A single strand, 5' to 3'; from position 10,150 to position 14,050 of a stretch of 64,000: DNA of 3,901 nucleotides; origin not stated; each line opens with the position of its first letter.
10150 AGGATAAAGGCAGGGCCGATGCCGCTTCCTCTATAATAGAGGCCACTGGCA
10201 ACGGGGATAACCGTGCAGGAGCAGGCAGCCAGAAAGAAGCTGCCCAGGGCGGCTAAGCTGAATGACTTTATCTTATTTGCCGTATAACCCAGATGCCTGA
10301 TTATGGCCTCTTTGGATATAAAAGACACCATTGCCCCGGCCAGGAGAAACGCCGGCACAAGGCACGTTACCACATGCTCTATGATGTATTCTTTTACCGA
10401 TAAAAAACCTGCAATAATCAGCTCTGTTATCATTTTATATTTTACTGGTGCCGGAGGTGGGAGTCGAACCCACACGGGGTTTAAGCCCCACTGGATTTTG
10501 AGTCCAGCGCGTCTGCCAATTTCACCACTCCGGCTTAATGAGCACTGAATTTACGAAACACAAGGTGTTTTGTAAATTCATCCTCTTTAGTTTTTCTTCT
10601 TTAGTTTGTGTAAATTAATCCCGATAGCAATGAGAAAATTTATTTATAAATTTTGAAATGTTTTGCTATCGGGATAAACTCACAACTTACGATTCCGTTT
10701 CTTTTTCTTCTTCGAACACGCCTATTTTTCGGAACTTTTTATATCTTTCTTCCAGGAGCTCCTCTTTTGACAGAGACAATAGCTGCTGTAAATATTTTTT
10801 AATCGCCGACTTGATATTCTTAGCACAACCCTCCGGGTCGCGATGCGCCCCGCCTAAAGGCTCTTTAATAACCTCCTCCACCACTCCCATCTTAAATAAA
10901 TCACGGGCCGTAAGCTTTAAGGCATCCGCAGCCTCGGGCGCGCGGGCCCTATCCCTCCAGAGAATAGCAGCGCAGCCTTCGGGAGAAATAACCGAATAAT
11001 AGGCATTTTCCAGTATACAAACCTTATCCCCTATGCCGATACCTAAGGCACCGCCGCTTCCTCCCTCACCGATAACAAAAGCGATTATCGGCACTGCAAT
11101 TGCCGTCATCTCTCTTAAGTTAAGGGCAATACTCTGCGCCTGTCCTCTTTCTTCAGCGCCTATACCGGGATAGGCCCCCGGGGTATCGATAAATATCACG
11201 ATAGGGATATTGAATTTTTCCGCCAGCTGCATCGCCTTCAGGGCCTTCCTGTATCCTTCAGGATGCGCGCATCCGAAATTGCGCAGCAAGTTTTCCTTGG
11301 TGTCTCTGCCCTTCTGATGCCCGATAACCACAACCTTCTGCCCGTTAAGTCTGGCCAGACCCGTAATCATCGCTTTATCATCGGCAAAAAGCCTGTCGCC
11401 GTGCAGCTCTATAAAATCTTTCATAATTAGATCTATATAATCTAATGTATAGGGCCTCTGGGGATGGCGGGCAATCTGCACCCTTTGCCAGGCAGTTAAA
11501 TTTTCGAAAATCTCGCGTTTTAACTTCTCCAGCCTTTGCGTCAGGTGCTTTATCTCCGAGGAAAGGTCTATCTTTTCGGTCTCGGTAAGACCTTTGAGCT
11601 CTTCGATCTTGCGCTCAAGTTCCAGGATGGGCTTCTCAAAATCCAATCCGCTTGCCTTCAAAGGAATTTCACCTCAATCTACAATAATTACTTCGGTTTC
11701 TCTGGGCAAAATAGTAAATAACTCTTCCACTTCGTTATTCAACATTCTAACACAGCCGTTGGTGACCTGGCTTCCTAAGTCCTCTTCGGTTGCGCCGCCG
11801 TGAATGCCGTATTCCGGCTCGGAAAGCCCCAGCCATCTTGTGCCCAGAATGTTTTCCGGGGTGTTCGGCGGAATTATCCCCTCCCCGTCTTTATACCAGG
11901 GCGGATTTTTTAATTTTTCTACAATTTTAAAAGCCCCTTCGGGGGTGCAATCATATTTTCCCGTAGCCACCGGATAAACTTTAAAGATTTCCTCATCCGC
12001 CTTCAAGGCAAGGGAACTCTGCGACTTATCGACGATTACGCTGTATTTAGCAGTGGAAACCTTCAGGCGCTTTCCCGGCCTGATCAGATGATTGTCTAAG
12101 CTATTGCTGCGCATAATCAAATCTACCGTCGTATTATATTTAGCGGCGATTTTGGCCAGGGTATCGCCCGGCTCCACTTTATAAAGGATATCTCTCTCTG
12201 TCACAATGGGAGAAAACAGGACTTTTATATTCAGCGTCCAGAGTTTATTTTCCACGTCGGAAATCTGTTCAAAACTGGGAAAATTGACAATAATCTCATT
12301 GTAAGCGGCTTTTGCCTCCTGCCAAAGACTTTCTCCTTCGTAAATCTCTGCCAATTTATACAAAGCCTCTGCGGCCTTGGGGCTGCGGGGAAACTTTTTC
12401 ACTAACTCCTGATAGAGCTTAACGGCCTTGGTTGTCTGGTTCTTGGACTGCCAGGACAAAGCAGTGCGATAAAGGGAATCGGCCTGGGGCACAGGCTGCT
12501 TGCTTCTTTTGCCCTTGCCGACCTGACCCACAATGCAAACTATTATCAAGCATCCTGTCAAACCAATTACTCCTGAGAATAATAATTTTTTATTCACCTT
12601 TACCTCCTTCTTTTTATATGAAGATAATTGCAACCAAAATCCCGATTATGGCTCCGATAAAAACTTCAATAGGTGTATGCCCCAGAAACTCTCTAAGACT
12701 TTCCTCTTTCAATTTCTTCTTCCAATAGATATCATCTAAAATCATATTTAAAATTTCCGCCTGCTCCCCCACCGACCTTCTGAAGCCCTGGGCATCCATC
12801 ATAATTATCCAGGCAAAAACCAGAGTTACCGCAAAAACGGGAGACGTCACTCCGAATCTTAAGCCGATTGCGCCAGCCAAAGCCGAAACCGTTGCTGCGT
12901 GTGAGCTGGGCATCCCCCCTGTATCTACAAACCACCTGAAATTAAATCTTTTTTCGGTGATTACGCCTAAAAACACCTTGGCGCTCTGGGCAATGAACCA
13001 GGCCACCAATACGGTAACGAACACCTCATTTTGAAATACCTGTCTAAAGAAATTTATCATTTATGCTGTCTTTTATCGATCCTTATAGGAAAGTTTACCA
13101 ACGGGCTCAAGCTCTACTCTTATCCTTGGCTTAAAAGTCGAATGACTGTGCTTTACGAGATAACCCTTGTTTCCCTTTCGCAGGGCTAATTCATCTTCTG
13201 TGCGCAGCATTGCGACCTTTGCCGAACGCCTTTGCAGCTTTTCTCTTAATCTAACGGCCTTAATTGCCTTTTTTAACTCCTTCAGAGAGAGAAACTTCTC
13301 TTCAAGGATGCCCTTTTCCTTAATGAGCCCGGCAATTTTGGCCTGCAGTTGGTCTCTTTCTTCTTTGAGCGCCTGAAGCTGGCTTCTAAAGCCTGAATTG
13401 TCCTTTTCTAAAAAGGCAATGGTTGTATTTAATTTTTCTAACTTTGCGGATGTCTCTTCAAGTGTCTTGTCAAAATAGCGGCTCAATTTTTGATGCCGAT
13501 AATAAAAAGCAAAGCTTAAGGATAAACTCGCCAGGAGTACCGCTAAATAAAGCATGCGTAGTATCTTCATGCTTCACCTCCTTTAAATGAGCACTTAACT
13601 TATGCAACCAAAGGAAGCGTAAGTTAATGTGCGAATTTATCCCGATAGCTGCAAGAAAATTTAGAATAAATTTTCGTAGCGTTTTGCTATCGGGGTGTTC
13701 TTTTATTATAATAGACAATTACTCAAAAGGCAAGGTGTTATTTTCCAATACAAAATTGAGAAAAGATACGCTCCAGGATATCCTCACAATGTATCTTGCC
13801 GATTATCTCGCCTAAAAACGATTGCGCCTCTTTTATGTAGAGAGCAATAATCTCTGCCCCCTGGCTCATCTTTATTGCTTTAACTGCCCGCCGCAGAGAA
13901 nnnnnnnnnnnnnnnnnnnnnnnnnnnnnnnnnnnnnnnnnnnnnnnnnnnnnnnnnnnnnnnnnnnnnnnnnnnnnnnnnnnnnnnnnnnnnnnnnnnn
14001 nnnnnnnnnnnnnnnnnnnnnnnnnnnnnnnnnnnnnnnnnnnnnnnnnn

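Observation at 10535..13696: Repeated hairpin-plus-promoter-like intergenic module at two loci (downstream of accA and upstream of tRNA-Leu; downstream of mnmE and upstream of a coiled-coil gene)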

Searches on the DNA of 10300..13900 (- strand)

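Call 10: search_rna_families(source=window, start=10300, end=13900, threshold=evalue, max_evalue=10)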
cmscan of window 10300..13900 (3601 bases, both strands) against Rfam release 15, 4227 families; matches with E-value up to 10: 12.
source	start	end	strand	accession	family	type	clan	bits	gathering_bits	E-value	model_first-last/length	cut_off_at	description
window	10449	10534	-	RF00005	tRNA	Gene; tRNA;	CL00001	55.4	29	1.8e-10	1-71/71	no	tRNA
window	10548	10694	-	RF02607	AbsR25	Gene; sRNA;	-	37.9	47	0.00042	1-164/164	no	Acinetobacter sRNA 25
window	10607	10685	+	RF04172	MIR8675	Gene; miRNA;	-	23.6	90.8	0.28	1-95/95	no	MIR8675 microRNA precursor family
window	10613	10680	+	RF01705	Flavo-1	Gene; sRNA;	-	21.4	42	0.34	1-76/76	no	Flavo-1 RNA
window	10609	10684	-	RF03225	mir-2763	Gene; miRNA;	-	18.8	50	3.4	1-83/83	no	mir-2763 microRNA precursor family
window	10614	10677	-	RF03881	mir-59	Gene; miRNA;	-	18.5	80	3.2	1-66/66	no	mir-59 microRNA precursor family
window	12477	12526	+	RF03801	mir-7143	Gene; miRNA;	-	17.4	90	6.1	1-61/61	no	mir-7143 microRNA precursor family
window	10595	10700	+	RF00842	MIR403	Gene; miRNA;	-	17.4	70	6.2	1-115/115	no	MIR403 microRNA precursor family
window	11245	11280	-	RF03045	proV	Gene; sRNA;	-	17.2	88.5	0.98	107-142/149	no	proV RNA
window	11209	11265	-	RF03001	leuA-Halobacteria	Cis-reg;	-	15.8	47.9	6.4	1-53/53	no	leuA-Halobacteria RNA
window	10815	10917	-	RF02034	IMES-1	Gene;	-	15.5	81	4.7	1-191/191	no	IMES-1 RNA motif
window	11009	11050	-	RF03027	RT-6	Gene; sRNA;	-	15.4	46.7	6.6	1-75/75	no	RT-6 RNA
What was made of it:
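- On Any Rfam RNA family: The best sub-threshold hit is AbsR25, 37.9 bits against 47, on copy A only (call 10).
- There is a sub-threshold Rfam hit to AbsR25 on copy A (37.9 bits against a gathering score of 47; call 10).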

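Call 68: build_rna_model(alignment_id=A2, structure=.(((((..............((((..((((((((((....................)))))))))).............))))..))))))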
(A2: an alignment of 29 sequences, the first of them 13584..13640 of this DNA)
Model R1 built from alignment A2 (29 sequences, 90 columns); structure: as given.
model positions 58; base pairs 19; branch points 0; effective number of sequences 11.86; information 0.961 bits per position. Calibrated on 0.2 Mb of random sequence (short: E-values are rough).
structure used (alignment columns):
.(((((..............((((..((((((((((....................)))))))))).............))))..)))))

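Call 69: search_with_rna_model(model_id=R1, source=window, filters=off, max_evalue=10)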
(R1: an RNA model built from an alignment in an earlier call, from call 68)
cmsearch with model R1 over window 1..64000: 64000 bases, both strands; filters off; matches with E-value up to 10: 13.
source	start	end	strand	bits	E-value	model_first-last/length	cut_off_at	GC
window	13584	13640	-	65.4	1.2e-17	1-58/58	no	0.33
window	13583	13639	+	22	0.0012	1-58/58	no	0.33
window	10535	10619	-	15.5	0.16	1-58/58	no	0.27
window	49865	49920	+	12.9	1.1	1-58/58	no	0.43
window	40260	40321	-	12.3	1.8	1-58/58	no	0.32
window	16390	16406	-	12.1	2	1-58/58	no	0.24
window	10535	10589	+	12.1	2.1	1-58/58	no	0.31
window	34792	34838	-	10.5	6.5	1-58/58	no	0.36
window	4188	4229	-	10.4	7.1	1-58/58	no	0.43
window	63318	63385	-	10.3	7.6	1-58/58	no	0.41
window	57507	57557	+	10.3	7.7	1-58/58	no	0.41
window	10627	10662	-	10.3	8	1-58/58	no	0.17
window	16443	16508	+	10.1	8.8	1-58/58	no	0.45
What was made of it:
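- Checked: A covariance model of hp2 finds only these two sites in the 64-kb window: copy B at 65.4 bits (E 1e-17), and copy A at 15.5 bits (E 0.16), the lower score being due to a 28-nt insert (call 69).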

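Call 70: search_with_rna_model(model_id=R1, sources=[L002, L020, L023, L041, L121, L122, L123, L124, L125, L126, L127, L128, L129, L130, L131, L132, L133, L134, L135, L136, L137, L138, L139, L140, L141, L142, L143, L144, L145, L146, L147, L148, L149, L150, L151, L152, L153, L154, L155, L156, L157, L158, L159, L160], max_evalue=0.01)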
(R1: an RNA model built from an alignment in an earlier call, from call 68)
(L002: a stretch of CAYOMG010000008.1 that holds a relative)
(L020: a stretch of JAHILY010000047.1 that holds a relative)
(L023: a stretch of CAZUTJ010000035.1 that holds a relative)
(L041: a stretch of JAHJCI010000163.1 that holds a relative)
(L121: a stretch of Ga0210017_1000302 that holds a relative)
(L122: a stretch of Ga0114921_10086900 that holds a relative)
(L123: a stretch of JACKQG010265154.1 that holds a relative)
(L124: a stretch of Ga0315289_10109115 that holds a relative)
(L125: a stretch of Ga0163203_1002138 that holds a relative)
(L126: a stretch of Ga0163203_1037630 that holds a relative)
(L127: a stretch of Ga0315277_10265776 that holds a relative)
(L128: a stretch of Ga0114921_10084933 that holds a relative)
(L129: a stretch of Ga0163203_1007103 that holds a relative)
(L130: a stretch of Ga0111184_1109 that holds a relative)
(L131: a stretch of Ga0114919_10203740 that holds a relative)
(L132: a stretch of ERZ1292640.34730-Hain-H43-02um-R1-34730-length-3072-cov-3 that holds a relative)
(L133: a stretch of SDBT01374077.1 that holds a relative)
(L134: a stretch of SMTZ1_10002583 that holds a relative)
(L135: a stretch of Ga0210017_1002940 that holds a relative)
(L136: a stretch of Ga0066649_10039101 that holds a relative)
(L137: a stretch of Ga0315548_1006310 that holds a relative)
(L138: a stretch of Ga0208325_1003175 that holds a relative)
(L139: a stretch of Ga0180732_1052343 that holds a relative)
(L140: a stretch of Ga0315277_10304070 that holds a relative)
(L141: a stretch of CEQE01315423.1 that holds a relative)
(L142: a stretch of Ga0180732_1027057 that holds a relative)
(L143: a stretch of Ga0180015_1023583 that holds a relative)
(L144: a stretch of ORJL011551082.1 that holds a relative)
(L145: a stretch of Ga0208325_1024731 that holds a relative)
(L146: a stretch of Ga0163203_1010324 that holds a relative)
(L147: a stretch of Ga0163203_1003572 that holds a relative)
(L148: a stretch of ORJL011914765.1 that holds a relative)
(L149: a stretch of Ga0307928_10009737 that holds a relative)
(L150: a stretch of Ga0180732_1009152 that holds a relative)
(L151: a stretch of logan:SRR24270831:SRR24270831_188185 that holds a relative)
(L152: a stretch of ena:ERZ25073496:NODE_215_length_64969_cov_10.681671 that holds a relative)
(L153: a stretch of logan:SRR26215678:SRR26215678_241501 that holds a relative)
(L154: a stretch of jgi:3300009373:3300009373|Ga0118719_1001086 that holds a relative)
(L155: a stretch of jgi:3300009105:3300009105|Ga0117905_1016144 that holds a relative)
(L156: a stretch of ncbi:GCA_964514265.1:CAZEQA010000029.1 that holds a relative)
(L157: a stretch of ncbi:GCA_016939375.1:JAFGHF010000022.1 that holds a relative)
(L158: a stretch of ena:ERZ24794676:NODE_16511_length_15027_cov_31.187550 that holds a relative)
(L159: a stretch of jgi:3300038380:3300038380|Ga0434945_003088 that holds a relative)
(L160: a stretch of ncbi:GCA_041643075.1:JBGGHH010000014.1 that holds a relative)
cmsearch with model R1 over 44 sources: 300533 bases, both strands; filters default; matches with E-value up to 0.01: 72.
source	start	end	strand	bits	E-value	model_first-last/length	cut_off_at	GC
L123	130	187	+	76.2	1.8e-20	1-58/58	no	0.38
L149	1063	1119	+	75.4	3.3e-20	1-58/58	no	0.33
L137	60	115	-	74.9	4.7e-20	1-58/58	no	0.34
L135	202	258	+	72.7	2.4e-19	1-58/58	no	0.39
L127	1622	1683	-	72.4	3e-19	1-58/58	no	0.44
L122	847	902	-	72.3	3.1e-19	1-58/58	no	0.52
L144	2105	2166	+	71.5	6.1e-19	1-58/58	no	0.47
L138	1815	1870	-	71.3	6.7e-19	1-58/58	no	0.39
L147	2564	2619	-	71.3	6.7e-19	1-58/58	no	0.39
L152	4582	4638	-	69.9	1.9e-18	1-58/58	no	0.44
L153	514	570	-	69.9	1.9e-18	1-58/58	no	0.44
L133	1629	1685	-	69.9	1.9e-18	1-58/58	no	0.39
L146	422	486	+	68.3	6.3e-18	1-58/58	no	0.37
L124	1737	1798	-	67.8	9.6e-18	1-58/58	no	0.45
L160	6954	7013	+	67.6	1.1e-17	1-58/58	no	0.35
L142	1338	1393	-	67.6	1.1e-17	1-58/58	no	0.34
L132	814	872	-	64.9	8.2e-17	1-58/58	no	0.39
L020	5498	5555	-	64.8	8.9e-17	1-58/58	no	0.4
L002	6229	6292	-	64.3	1.2e-16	1-58/58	no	0.5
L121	14129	14185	+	64.1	1.5e-16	1-58/58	no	0.39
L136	439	495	+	64.1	1.5e-16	1-58/58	no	0.39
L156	4116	4171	-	63.3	2.7e-16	1-58/58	no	0.43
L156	4216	4275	+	62.9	3.5e-16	1-58/58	no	0.42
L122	957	1013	+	61.2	1.3e-15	1-58/58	no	0.39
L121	14013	14075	-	60.4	2.3e-15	1-58/58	no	0.33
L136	323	385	-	60.4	2.3e-15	1-58/58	no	0.33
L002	6469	6526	+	59.5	4.4e-15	1-58/58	no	0.45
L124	1927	1995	+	59.3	5.1e-15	1-58/58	no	0.42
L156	3890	3948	-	59.1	6.2e-15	1-58/58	no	0.39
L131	1044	1101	+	58.8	7.7e-15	1-58/58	no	0.45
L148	2098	2156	+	58.1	1.3e-14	1-58/58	no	0.41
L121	11069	11138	-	57.9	1.5e-14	1-58/58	no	0.36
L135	86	148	-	57.5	1.9e-14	1-58/58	no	0.33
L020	5609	5668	+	57.3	2.4e-14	1-58/58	no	0.53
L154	9536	9592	+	56.3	4.8e-14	1-58/58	no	0.26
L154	9371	9433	-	56.1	5.6e-14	1-58/58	no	0.4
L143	712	772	+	55.3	1e-13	1-58/58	no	0.41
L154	11544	11601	-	54.6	1.8e-13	1-58/58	no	0.36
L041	6046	6102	+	53.7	3.4e-13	1-58/58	no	0.49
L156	6120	6176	-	50.3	4.1e-12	1-58/58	no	0.47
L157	1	54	+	49.7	6.6e-12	7-58/58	5'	0.48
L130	4487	4571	-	49.4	8.2e-12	1-58/58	no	0.49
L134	756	840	+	49.4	8.2e-12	1-58/58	no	0.49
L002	6347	6404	+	48.6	1.6e-11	1-58/58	no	0.38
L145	234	304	-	48.3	1.9e-11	1-58/58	no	0.38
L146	2281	2351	-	48.3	1.9e-11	1-58/58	no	0.38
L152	4686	4754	+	44.9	2.4e-10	1-58/58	no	0.42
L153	618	686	+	44.9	2.4e-10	1-58/58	no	0.42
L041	5922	5991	-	40.7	5.5e-09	1-58/58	no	0.36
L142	1905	1953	-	40.6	5.9e-09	1-58/58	no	0.41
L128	287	349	-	37.4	6.2e-08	1-58/58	no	0.38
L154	9537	9593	-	36.4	1.3e-07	1-58/58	no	0.26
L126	628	692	+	35.3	3e-07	1-58/58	no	0.49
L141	773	825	+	33.8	9e-07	1-58/58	no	0.42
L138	1927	1982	-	33.7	9.7e-07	1-58/58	no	0.32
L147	2676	2731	-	33.7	9.7e-07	1-58/58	no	0.32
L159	10927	11013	+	31.2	6.3e-06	1-58/58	no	0.39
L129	1606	1691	+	30.9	7.8e-06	1-58/58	no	0.36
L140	562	645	-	30.6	1e-05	1-58/58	no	0.35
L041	3658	3725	+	28.7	4.1e-05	1-58/58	no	0.29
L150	713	797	-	28.7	4.2e-05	1-58/58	no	0.36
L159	1649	1701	+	28.5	4.9e-05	1-58/58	no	0.36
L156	3998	4083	+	27.2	0.00013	1-58/58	no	0.33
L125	3505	3593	-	26.8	0.00017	1-58/58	no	0.33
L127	1737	1819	+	26.1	0.00029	1-58/58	no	0.36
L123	131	188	-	26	0.00031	1-58/58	no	0.36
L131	1045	1102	-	25.5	0.00044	1-58/58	no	0.45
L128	403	436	+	25.1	0.00062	1-58/58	no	0.53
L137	59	114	+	24.1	0.0012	1-58/58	no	0.34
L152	3957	4040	+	24.1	0.0013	1-58/58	no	0.37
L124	1736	1797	+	23.9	0.0015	1-58/58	no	0.45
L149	1064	1120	-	22.9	0.003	1-58/58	no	0.35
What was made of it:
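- In syntenic loci chosen without reference to the element, counts run from 0 to 5 per locus (call 70).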

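Call 73: search_with_rna_model(model_id=R1, sources=[L001, L003, L004, L005, L006, L007, L008, L009, L010, L011, L012, L013, L014, L015, L016, L017, L018, L019, L021, L022, L024, L025, L026, L027, L028, L029, L030, L031, L032, L033, L034, L035, L036, L037, L038, L039, L040, L042, L043, L044, L045, L046, L047, L048, L049, L050, L051, L052, L053, L054, L055, L056, L057, L058, L059, L060, L061, L062, L063, L064, L065, L066, L067, L068, L069, L070, L071, L072, L073, L074, L075, L076, L077, L078, L079, L080, L081, L082, L083, L084, L085, L086, L087, L088, L089, L090, L091, L092, L093, L094, L095, L096, L097, L098, L099, L100], max_evalue=0.01)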
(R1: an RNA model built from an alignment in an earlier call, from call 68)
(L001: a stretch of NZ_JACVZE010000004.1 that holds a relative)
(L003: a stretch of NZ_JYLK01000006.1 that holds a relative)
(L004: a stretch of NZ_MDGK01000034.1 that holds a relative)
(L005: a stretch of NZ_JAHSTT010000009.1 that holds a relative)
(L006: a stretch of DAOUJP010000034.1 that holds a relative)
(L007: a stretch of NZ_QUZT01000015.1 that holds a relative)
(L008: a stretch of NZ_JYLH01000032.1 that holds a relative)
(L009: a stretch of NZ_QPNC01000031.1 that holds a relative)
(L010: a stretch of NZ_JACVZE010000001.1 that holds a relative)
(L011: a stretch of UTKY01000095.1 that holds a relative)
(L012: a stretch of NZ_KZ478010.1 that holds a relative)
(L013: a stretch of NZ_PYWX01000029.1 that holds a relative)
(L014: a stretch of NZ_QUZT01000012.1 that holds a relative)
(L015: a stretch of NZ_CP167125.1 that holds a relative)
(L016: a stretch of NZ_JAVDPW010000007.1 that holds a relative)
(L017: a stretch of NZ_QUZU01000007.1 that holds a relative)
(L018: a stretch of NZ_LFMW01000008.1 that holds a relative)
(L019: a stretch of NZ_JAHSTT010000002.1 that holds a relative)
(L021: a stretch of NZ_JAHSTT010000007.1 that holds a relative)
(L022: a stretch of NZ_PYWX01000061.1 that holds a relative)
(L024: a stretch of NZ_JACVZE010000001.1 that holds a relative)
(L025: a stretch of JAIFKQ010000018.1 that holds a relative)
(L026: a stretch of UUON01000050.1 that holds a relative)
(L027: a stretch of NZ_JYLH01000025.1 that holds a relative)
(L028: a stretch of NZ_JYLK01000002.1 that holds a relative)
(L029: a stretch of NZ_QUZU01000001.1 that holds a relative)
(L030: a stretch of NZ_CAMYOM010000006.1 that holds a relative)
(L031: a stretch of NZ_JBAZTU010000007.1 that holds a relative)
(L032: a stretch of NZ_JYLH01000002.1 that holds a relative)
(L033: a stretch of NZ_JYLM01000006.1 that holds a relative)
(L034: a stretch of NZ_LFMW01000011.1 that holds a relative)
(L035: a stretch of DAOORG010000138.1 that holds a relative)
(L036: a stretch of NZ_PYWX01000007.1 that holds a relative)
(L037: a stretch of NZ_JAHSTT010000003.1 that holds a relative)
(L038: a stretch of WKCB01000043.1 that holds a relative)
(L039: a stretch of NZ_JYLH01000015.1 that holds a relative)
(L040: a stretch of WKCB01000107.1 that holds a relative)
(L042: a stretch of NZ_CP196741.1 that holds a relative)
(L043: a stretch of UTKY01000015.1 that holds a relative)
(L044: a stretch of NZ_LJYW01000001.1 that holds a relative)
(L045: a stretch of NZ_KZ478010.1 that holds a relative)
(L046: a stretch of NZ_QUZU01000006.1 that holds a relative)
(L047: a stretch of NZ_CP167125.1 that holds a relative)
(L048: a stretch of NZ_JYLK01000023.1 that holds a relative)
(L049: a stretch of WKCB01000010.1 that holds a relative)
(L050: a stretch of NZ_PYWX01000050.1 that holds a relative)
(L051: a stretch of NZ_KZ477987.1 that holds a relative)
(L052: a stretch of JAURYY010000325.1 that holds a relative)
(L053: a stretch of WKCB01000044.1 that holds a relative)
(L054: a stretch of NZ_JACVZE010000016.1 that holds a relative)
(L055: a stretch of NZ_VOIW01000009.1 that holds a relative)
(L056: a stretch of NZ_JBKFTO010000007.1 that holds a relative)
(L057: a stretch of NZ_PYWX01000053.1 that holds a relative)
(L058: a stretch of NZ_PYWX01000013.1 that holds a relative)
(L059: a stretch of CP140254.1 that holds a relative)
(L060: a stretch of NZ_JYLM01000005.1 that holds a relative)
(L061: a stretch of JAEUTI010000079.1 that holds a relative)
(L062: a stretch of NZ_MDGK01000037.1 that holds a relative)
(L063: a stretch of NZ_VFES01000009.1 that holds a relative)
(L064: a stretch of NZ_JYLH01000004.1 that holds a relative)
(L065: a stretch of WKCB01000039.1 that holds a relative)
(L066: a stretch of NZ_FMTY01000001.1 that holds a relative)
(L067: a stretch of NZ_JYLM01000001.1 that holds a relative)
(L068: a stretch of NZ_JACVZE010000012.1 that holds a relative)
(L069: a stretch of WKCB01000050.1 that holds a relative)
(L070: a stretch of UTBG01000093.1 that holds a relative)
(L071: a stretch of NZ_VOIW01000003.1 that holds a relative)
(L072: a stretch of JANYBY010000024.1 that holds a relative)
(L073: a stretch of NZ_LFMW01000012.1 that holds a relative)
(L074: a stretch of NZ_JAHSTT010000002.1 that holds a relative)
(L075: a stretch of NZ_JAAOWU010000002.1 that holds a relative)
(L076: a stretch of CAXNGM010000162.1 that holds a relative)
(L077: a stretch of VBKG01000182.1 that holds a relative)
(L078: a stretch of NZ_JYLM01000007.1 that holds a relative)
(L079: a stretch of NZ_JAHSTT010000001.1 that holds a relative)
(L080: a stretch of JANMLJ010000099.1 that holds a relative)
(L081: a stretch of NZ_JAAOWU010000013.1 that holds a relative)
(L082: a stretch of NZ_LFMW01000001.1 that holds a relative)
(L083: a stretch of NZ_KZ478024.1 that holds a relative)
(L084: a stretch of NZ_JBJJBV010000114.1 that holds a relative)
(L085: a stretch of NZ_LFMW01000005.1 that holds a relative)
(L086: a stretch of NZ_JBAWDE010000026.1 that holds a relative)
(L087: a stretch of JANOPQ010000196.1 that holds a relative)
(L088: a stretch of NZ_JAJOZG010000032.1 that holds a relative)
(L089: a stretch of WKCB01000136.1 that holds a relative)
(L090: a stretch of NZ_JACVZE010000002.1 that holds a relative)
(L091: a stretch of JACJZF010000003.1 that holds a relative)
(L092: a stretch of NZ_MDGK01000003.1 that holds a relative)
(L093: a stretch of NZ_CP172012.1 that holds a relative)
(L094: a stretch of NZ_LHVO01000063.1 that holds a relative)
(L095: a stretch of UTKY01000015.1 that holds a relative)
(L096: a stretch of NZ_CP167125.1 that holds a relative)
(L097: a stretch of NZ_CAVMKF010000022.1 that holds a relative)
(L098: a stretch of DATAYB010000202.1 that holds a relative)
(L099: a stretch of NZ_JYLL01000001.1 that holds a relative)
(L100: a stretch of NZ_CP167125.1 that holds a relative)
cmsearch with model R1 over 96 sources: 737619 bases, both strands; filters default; matches with E-value up to 0.01: 0.
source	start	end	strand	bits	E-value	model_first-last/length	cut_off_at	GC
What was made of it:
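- The hp2 covariance model gives 72 hits in 300 kb of these loci and 0 in 738 kb of control DNA (calls 70, 73).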
